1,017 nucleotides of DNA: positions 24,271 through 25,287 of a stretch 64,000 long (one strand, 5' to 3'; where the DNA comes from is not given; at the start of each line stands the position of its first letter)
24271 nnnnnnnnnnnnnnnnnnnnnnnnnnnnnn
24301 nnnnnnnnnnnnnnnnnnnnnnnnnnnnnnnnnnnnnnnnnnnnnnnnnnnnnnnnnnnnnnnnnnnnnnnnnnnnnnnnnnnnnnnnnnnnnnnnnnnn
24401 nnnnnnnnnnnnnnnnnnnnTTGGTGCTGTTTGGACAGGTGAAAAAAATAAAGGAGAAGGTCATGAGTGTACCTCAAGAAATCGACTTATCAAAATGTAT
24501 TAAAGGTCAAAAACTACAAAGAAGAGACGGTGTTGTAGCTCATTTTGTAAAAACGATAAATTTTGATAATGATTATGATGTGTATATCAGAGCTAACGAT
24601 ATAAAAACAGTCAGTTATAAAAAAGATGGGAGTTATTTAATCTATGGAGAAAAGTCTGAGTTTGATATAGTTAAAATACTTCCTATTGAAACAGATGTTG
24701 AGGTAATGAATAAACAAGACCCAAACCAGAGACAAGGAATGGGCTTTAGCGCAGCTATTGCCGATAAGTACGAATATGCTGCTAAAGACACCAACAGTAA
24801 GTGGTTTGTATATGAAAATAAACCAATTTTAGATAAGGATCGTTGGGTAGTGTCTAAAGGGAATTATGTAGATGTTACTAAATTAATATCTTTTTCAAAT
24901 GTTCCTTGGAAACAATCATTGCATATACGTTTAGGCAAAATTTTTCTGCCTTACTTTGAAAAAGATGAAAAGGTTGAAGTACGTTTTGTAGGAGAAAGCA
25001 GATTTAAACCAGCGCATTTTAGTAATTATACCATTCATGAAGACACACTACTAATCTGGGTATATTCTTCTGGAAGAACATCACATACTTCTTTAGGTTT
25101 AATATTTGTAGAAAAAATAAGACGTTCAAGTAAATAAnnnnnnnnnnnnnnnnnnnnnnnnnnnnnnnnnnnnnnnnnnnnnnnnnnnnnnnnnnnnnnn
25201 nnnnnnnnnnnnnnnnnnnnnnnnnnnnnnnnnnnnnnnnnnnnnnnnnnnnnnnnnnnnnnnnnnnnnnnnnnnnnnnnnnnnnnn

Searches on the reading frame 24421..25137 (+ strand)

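Call 6: search_protein_families(library=pfam, proteins=[window:24421-25137:+], max_evalue=0.01)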
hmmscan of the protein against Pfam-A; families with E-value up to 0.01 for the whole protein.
window:24421-25137:+ (238 aa): 0 families

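Call 7: search_protein_families(library=phrogs, proteins=[window:24421-25137:+], max_evalue=0.001)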
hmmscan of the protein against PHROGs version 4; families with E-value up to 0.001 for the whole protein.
window:24421-25137:+ (238 aa): 1 family
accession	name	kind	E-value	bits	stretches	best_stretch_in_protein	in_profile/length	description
phrog_15048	-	unknown function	0.00018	22.7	1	113-170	65-127/131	-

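Call 15: search_protein_families(library=ncbifam, proteins=[window:24421-25137:+], max_evalue=0.01)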
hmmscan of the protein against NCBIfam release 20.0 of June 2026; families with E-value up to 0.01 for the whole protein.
window:24421-25137:+ (238 aa): 0 families

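Call 93: search_protein_families(library=padloc, proteins=[window:24421-25137:+], max_evalue=0.001)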
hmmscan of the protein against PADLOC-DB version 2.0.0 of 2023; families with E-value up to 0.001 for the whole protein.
window:24421-25137:+ (238 aa): 0 families
